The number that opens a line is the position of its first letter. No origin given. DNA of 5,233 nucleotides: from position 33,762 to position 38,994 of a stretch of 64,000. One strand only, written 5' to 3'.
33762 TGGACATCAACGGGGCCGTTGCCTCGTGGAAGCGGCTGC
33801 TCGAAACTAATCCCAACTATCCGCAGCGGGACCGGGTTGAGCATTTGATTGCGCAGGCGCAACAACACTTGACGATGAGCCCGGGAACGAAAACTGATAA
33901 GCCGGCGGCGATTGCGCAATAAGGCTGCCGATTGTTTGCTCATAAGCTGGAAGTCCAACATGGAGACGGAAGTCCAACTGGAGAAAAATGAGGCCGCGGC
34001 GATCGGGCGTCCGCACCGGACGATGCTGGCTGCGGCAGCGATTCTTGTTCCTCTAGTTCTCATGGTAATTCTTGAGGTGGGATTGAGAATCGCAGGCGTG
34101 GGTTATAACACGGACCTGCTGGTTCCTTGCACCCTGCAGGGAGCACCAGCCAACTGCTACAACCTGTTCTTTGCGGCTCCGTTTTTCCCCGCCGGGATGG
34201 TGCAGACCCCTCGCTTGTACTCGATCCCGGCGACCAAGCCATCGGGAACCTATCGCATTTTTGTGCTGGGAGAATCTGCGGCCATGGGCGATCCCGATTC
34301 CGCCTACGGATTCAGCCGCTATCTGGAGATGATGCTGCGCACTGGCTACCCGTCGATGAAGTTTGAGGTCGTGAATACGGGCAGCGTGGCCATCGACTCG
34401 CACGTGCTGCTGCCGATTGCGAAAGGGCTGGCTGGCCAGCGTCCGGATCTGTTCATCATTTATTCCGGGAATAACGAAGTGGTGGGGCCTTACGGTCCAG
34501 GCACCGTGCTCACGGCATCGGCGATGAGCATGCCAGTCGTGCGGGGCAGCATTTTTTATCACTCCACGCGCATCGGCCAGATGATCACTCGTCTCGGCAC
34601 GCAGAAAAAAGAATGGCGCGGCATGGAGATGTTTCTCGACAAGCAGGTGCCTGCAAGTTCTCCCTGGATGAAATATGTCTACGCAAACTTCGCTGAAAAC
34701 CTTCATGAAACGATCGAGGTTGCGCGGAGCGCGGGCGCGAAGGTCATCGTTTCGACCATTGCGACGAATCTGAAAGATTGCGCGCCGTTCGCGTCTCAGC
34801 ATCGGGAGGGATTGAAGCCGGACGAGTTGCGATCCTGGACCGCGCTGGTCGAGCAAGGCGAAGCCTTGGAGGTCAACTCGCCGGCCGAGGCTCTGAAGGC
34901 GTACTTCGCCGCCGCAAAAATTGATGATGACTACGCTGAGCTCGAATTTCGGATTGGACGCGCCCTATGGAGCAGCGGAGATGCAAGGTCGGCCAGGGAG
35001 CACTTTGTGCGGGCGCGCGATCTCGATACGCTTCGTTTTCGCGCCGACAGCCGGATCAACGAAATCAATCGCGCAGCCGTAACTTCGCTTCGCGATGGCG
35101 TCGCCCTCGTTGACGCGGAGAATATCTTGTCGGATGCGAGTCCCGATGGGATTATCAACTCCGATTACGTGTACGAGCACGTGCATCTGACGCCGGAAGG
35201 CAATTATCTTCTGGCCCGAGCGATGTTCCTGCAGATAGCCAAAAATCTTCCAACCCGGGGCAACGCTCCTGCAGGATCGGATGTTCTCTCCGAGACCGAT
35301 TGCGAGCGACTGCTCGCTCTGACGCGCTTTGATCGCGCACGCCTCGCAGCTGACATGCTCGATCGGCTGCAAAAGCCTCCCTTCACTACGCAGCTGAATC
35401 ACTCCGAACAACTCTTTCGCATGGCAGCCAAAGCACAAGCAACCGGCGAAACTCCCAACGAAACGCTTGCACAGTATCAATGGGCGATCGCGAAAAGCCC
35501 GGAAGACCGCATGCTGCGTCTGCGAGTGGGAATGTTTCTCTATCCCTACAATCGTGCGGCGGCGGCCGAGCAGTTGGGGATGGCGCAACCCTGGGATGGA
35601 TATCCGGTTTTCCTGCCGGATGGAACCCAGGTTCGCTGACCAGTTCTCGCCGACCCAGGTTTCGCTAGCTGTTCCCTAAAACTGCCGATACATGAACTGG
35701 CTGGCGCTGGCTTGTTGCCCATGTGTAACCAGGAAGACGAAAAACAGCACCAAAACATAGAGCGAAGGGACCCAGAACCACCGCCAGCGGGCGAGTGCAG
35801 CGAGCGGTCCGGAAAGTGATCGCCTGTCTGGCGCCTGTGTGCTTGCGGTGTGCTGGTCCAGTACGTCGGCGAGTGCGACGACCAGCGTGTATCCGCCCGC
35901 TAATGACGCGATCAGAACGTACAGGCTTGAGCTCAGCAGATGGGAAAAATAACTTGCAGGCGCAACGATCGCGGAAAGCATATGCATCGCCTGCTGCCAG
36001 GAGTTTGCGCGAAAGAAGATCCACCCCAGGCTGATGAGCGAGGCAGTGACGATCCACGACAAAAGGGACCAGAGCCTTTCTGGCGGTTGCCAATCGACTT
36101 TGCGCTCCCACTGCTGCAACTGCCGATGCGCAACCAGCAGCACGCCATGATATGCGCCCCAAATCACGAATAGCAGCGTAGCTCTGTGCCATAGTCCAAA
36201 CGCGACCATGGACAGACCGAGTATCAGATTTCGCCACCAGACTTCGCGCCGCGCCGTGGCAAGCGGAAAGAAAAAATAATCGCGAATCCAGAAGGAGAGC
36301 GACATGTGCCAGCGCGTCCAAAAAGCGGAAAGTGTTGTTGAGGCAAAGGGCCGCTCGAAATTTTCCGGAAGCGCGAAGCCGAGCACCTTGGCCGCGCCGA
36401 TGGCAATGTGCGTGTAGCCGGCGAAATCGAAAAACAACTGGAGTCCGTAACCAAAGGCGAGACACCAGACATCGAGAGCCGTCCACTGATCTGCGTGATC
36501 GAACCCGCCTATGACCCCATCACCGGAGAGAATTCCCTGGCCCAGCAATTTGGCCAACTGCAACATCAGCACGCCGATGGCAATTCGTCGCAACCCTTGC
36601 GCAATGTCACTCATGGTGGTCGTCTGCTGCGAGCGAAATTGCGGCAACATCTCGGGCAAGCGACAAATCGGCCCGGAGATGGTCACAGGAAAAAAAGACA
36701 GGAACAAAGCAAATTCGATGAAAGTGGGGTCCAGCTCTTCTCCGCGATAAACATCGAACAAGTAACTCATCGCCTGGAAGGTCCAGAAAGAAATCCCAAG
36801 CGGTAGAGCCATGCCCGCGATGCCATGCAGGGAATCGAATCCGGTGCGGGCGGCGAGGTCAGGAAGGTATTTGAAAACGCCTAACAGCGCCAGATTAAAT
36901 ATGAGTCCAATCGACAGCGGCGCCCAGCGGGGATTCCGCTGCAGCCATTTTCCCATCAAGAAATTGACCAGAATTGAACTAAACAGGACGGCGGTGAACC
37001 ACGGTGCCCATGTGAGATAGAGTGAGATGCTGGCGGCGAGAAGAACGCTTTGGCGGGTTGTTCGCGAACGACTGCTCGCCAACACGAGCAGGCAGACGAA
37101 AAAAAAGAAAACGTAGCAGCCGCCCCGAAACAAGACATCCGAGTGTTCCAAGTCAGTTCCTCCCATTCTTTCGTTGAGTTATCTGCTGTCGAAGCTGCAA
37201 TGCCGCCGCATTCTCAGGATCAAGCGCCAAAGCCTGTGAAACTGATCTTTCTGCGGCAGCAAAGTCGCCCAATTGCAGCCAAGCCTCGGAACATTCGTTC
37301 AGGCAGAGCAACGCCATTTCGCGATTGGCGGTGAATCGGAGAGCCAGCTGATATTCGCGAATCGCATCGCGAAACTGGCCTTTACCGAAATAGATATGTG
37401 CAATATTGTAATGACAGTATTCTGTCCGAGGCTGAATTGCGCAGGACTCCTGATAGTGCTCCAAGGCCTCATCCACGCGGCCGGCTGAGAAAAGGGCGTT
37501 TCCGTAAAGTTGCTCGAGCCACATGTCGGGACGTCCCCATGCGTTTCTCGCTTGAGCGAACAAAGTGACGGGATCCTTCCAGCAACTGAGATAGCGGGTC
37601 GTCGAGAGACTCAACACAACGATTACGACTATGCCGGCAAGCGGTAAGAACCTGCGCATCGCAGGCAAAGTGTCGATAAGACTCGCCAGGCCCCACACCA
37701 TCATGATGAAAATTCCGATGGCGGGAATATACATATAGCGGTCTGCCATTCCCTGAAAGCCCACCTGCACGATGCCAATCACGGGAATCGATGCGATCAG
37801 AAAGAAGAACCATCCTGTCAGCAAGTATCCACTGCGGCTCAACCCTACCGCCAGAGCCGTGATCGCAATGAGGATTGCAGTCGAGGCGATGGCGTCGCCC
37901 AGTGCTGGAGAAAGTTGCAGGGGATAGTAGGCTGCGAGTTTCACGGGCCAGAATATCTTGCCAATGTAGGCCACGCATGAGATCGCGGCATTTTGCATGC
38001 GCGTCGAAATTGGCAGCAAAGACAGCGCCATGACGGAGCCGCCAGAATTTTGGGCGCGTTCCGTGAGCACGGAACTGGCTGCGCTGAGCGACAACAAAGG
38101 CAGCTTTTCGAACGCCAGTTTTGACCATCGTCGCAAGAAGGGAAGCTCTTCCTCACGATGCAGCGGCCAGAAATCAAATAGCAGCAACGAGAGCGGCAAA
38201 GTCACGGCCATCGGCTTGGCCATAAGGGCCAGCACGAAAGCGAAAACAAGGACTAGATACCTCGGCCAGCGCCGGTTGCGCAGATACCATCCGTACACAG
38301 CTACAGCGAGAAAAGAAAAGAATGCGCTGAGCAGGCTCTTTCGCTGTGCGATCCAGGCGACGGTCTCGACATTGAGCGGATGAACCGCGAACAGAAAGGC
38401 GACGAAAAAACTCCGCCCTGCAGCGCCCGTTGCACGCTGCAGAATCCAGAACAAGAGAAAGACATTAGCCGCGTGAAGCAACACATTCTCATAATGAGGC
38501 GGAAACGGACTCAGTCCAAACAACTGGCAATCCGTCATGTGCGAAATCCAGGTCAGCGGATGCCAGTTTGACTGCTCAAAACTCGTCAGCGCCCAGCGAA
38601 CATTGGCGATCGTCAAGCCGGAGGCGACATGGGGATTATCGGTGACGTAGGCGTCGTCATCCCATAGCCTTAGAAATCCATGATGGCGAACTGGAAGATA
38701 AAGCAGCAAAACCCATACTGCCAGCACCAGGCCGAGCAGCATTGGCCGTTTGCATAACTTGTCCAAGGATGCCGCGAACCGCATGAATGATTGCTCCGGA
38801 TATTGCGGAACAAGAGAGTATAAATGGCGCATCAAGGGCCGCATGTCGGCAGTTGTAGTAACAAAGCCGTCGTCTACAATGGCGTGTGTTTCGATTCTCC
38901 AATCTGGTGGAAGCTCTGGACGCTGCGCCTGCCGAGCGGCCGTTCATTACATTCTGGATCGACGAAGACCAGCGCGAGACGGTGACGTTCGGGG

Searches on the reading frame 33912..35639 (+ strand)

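Call 26: search_protein_families(library=pfam, proteins=[window:33912-35639:+])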
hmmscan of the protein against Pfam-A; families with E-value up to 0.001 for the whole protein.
window:33912-35639:+ (575 aa): 1 family
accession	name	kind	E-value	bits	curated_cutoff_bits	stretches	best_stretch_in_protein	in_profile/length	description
PF13472.12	Lipase_GDSL_2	-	0.00018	22.5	32.9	0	119-282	2-107/178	GDSL-like Lipase/Acylhydrolase family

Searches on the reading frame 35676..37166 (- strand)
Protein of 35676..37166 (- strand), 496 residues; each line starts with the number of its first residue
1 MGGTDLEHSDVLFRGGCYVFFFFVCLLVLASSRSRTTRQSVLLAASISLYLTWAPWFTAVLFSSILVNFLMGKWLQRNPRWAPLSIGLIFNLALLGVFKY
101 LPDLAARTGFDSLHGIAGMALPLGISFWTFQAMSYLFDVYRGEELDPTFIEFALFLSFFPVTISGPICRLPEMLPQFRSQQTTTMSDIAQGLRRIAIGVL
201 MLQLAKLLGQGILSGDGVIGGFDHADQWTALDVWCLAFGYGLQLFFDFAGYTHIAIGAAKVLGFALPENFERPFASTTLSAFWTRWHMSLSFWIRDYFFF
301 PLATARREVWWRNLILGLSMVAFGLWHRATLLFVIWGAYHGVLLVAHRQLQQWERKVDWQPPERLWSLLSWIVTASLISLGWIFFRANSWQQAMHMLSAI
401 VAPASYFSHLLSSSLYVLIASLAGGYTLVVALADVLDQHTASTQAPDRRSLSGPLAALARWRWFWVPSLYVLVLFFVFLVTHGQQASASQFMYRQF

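Call 26: search_protein_families(library=pfam, proteins=[window:35676-37166:-])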
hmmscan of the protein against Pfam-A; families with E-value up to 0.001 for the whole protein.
window:35676-37166:- (496 aa): 1 family
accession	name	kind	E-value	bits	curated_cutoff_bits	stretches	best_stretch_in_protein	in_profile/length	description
PF03062.24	MBOAT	-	6.1e-17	62.3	27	1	141-385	73-332/337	MBOAT, membrane-bound O-acyltransferase family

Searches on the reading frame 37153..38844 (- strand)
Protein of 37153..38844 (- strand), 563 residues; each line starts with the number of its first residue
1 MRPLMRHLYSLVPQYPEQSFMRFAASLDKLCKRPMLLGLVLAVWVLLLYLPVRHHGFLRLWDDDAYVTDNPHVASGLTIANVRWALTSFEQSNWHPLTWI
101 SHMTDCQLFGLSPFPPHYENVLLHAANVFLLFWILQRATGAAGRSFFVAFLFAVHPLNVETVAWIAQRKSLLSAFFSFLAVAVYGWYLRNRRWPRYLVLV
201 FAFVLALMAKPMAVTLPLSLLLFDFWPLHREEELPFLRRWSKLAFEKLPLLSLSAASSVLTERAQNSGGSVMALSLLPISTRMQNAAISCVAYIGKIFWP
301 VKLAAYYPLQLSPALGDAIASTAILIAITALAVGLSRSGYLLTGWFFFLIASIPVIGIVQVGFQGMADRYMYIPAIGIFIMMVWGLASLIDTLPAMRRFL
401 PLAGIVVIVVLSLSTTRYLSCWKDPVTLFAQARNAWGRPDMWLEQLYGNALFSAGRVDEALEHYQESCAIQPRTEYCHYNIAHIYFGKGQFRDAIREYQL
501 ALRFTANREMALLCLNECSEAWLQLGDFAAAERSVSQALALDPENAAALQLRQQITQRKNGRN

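Call 26: search_protein_families(library=pfam, proteins=[window:37153-38844:-])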
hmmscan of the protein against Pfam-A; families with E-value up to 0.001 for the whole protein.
window:37153-38844:- (563 aa): 9 families
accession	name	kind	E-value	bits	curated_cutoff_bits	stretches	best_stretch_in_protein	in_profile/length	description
PF07719.23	TPR_2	-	4e-15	55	27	1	447-473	7-33/34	Tetratricopeptide repeat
PF13414.12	TPR_11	-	9.8e-14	51.2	26.8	1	448-489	1-42/42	TPR repeat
PF00515.34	TPR_1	-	2.2e-13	49.8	27.8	0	477-503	3-29/34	Tetratricopeptide repeat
PF14559.12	TPR_19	-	4.2e-09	37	25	1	451-511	1-62/68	Tetratricopeptide repeat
PF13181.12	TPR_8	-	1.4e-08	34.7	25.7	0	478-504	4-30/34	Tetratricopeptide repeat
PF13428.12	TPR_14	-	5.7e-08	33.1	23.5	0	445-480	5-40/44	Tetratricopeptide repeat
PF13424.12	TPR_12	-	6.8e-08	33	30.1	1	478-543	5-76/77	Tetratricopeptide repeat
PF13432.12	TPR_16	-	2.8e-06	28.1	32.7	0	523-549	8-34/65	Tetratricopeptide repeat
PF13374.12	TPR_10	-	0.00035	20.9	27.5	0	448-470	9-31/42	Tetratricopeptide repeat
